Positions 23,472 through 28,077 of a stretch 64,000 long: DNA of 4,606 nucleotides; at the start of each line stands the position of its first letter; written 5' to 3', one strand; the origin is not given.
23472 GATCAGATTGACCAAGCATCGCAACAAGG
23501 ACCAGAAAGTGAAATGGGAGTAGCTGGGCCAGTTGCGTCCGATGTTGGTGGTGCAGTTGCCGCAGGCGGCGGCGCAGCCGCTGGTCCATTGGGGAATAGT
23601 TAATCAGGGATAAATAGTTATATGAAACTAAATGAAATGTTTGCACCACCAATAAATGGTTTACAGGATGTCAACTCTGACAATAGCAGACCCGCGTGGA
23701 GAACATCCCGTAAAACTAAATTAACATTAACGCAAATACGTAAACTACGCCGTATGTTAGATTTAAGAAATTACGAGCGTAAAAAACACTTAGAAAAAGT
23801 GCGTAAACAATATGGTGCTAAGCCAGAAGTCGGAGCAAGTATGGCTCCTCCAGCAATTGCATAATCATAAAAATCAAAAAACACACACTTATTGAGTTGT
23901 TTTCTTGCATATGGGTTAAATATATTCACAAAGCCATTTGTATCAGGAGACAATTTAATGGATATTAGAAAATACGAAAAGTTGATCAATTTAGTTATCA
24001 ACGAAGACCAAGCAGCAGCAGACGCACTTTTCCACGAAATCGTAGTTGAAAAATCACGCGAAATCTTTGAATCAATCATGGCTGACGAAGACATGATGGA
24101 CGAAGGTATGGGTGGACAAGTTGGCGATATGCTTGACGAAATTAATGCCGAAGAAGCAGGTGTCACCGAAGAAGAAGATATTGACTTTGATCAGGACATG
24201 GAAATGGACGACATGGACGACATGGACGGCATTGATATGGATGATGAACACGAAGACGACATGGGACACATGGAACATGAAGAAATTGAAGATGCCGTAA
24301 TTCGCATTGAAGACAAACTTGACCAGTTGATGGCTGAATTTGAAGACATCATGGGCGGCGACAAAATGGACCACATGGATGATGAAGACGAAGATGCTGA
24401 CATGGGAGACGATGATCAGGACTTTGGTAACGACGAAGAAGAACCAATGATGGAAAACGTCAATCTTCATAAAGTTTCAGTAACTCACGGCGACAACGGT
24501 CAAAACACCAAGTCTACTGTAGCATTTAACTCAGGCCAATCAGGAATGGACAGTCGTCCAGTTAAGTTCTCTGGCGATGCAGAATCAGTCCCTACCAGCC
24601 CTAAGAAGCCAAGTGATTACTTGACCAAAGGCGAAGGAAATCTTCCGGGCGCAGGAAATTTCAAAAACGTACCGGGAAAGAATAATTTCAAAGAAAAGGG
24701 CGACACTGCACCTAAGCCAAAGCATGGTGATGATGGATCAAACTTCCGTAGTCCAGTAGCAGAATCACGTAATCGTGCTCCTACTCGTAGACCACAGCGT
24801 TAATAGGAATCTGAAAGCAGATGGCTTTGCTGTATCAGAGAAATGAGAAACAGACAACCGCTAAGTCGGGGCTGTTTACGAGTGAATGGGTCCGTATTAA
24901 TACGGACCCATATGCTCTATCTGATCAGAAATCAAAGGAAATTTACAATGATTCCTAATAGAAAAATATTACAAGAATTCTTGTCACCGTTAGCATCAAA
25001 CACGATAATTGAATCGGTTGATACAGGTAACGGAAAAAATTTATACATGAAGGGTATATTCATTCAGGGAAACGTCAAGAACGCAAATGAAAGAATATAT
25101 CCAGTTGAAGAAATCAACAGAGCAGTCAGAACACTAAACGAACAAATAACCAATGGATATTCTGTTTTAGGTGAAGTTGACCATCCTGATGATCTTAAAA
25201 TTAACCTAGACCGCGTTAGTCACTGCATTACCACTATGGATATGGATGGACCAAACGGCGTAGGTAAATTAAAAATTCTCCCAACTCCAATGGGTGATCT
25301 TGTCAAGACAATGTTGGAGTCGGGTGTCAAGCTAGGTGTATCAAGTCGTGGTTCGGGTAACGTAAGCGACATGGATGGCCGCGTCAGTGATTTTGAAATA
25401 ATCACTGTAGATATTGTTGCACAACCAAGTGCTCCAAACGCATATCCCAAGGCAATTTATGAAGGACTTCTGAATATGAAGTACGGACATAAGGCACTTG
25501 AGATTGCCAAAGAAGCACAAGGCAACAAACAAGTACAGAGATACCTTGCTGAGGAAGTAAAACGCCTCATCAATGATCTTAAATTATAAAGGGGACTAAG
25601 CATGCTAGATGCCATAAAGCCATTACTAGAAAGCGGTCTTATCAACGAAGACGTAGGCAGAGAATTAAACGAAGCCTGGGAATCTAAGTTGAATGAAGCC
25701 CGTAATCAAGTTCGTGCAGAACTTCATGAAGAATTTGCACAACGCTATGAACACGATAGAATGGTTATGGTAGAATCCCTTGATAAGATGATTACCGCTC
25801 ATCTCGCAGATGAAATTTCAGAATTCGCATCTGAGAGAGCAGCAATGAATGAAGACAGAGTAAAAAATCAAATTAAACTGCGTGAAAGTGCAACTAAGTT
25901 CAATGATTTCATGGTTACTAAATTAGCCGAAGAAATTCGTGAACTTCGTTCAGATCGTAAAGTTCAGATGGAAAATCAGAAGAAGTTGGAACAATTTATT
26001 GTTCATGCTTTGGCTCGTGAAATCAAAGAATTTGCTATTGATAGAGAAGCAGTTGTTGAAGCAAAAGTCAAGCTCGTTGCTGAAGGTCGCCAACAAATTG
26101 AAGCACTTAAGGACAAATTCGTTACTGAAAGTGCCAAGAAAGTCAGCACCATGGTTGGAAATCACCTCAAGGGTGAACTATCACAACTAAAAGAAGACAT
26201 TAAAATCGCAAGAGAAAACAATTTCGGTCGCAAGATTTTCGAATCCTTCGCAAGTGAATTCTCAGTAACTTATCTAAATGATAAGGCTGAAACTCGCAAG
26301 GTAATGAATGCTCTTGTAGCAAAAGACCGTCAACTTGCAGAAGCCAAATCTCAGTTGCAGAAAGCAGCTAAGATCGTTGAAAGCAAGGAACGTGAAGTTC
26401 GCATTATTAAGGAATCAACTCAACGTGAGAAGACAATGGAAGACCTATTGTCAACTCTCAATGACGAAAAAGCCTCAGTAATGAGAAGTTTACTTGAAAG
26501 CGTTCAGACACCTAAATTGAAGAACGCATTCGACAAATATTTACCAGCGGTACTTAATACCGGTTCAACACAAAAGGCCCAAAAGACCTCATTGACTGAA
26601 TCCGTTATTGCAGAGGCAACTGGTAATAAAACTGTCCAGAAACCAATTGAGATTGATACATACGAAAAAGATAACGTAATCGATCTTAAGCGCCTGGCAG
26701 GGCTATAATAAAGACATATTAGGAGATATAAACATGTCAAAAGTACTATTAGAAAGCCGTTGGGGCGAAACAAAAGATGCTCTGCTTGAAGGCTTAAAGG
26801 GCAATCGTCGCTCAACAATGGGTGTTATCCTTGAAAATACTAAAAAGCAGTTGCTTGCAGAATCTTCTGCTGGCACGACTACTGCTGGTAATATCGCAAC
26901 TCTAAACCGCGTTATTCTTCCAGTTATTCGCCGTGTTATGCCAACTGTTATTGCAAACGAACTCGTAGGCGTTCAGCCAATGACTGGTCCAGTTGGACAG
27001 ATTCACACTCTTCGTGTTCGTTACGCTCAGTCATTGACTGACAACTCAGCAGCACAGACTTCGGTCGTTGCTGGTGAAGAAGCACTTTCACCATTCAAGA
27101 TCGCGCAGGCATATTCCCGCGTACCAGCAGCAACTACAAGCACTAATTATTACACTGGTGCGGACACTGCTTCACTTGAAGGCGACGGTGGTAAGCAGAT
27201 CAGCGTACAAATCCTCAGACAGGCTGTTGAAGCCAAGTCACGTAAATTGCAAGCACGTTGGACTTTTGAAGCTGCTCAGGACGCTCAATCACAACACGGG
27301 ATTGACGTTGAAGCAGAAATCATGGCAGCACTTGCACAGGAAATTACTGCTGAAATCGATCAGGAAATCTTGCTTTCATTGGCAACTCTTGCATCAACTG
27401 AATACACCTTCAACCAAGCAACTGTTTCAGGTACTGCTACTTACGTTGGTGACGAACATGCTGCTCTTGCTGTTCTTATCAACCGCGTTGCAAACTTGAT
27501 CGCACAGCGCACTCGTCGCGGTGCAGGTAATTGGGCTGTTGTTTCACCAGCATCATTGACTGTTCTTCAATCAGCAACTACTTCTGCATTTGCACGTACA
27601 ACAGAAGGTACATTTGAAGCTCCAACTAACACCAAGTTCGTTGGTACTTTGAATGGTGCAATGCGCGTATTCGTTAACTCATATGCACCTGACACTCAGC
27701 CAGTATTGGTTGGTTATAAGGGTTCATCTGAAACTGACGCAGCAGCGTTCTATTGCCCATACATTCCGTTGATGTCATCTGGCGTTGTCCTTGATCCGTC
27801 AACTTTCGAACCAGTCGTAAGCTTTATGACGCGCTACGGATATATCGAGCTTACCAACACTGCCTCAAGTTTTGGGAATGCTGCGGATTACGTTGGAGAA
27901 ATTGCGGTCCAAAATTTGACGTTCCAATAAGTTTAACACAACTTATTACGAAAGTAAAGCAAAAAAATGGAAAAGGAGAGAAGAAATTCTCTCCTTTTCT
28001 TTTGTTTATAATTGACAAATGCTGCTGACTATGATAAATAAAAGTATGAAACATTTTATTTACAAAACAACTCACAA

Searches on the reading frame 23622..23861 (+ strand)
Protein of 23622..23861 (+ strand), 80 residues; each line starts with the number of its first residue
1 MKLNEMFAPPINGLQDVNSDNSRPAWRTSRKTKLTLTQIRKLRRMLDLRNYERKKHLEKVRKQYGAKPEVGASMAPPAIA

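Call 70: search_protein_families(library=phrogs, proteins=[window:23622-23861:+], max_evalue=0.1)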
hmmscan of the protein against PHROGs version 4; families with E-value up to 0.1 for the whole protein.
window:23622-23861:+ (80 aa): 1 family
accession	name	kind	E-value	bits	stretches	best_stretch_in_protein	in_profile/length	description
phrog_13986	-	unknown function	1.4e-05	25.9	1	2-68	1-67/75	-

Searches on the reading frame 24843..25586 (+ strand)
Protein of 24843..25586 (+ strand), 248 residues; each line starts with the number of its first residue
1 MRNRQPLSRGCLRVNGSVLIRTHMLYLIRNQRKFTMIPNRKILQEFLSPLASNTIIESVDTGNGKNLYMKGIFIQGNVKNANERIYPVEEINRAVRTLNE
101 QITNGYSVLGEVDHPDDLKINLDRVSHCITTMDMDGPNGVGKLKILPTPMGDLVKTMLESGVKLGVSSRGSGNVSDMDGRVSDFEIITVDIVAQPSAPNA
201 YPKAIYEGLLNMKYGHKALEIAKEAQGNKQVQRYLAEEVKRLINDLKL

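Call 47: search_protein_families(library=phrogs, proteins=[window:24843-25586:+], max_evalue=0.001)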
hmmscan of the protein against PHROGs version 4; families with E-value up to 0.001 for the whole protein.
window:24843-25586:+ (248 aa): 3 families
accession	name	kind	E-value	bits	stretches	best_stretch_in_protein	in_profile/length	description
phrog_207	-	head and packaging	7.6e-58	197.7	1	53-247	26-217/519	head maturation protease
phrog_3014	-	head and packaging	0.00011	22.5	1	68-212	28-202/266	head maturation protease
phrog_22848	-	unknown function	0.00026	20.2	1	78-205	164-304/991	-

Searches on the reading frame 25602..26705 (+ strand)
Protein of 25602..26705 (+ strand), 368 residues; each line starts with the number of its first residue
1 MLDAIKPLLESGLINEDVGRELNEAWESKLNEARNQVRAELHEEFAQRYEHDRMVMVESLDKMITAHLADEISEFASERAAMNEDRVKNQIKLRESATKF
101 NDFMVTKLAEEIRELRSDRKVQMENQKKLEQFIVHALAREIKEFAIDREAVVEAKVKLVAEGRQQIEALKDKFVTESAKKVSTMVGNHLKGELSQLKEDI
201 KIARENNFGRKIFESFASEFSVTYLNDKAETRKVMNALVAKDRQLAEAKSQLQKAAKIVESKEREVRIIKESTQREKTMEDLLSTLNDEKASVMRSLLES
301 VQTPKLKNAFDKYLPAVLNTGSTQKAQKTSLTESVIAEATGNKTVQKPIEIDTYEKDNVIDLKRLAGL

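Call 47: search_protein_families(library=phrogs, proteins=[window:25602-26705:+], max_evalue=0.001)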
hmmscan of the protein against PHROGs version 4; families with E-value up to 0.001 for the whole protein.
window:25602-26705:+ (368 aa): 1 family
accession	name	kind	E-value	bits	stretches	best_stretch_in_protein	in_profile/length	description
phrog_10922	-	unknown function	4.7e-80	270.4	1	7-365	6-369/375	-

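Call 70: search_protein_families(library=phrogs, proteins=[window:25602-26705:+], max_evalue=0.1)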
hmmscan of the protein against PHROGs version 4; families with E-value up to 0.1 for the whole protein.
window:25602-26705:+ (368 aa): 4 families
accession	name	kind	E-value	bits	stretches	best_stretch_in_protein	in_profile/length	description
phrog_10922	-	unknown function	4.7e-80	270.4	1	7-365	6-369/375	-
phrog_15823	-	unknown function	0.04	15.5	0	267-307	22-62/96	-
phrog_32559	-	unknown function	0.057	14.7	0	193-221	37-65/85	-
phrog_26306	-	unknown function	0.064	14.5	0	120-181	5-62/100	-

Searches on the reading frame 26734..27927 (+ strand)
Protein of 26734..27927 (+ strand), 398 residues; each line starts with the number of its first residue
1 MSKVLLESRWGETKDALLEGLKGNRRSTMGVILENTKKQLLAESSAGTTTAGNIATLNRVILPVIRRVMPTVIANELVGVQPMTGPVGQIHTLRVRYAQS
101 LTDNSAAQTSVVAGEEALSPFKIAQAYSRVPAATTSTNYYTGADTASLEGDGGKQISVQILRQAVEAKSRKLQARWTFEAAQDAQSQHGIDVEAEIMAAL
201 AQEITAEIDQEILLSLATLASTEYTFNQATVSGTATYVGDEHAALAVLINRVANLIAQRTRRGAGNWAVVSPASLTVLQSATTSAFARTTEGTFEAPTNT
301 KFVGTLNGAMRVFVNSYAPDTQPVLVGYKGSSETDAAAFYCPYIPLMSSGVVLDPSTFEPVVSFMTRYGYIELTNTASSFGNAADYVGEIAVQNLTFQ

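Call 12: search_dna_similar(query=window:26734-27927:+, collection=phages, mode=protein, max_rows=15)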
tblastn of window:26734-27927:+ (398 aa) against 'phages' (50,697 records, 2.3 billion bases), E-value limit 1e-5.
Records with a match: 2584; places in all: 2962; records where one place covers at least 80% of the query: 1731.
Best place of each record, by identity: 60-80% 76; <60% 2508.
By first word of the organism name: Escherichia 671; Synechococcus 388; Klebsiella 332; Salmonella 203; Vibrio 136; Shigella 89; Aeromonas 86; Acinetobacter 71; Cyanophage 61; Enterobacter 58; and 60 more.
By host as written in the record: - 460; Escherichia coli 282; Klebsiella pneumoniae 115; Synechococcus 107; Escherichia coli O157:H7 39; Synechococcus sp. 38; Salmonella enterica 29; Synechococcus sp. WH7803 28; and 575 more.
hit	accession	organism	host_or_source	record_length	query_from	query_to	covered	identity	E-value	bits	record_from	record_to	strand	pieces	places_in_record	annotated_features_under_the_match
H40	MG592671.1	Vibrio phage 2.275.O._10N.286.54.E11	Vibrio cyclitrophicus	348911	1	397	100%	67.3%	3e-174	544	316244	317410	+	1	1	capsid protein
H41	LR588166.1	Pseudomonas phage vB_PaeM_MIJ3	-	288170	1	398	100%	66.0%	5e-173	541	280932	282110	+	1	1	Possible phage major capsid ...: majorcapsid protein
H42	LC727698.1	Pseudomonas phage sp. 30-3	Pseudomonas aeruginosa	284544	1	398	100%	66.0%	7e-173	540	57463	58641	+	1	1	hypothetical protein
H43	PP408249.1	Pseudomonas phage vB_Pa-PAC2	Pseudomonas aeruginosa PAO1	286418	1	398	100%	66.0%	7e-173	540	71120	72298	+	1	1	major head subunit precursor | hypothetical protein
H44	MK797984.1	Pseudomonas phage vB_PaeM_PA5oct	-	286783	1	398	100%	66.0%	7e-173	540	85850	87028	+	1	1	precursor of major head subunit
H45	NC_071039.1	Pseudomonas phage vB_PaeM_PA5oct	-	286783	1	398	100%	66.0%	7e-173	540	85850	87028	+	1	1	major head protein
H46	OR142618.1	Pseudomonas phage Callisto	Pseudomonas aeruginosa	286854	1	398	100%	66.0%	7e-173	540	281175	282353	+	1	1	hypothetical protein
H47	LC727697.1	Pseudomonas phage sp. 30-2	Pseudomonas aeruginosa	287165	1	398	100%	66.0%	7e-173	540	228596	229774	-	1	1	hypothetical protein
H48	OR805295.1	Pseudomonas phage Paride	Pseudomonas aeruginosa PAO1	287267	1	398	100%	66.0%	7e-173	540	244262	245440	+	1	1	major capsid protein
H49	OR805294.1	Pseudomonas phage Ettore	Pseudomonas aeruginosa PAO1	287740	1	398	100%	66.0%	7e-173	540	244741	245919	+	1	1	major capsid protein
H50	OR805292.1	Pseudomonas phage Cassandra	Pseudomonas aeruginosa PAO1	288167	1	398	100%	66.0%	7e-173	540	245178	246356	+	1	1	major capsid protein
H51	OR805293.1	Pseudomonas phage Deifobo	Pseudomonas aeruginosa PAO1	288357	1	398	100%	66.0%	7e-173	540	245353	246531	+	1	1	major capsid protein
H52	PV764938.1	Sinorhizobium phage Phosso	Sinohrizobium meliloti NRRL L-50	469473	1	397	100%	65.4%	4e-164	515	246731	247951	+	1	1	major capsid protein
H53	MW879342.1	Erwinia phage pEa_SNUABM_19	Erwinia amylovora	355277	1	397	100%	63.8%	2e-166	522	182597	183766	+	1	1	hypothetical protein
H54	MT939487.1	Erwinia phage pEa_SNUABM_47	Erwinia amylovora SNUABM_01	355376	1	397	100%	63.8%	2e-166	522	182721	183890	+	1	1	putative major capsid protein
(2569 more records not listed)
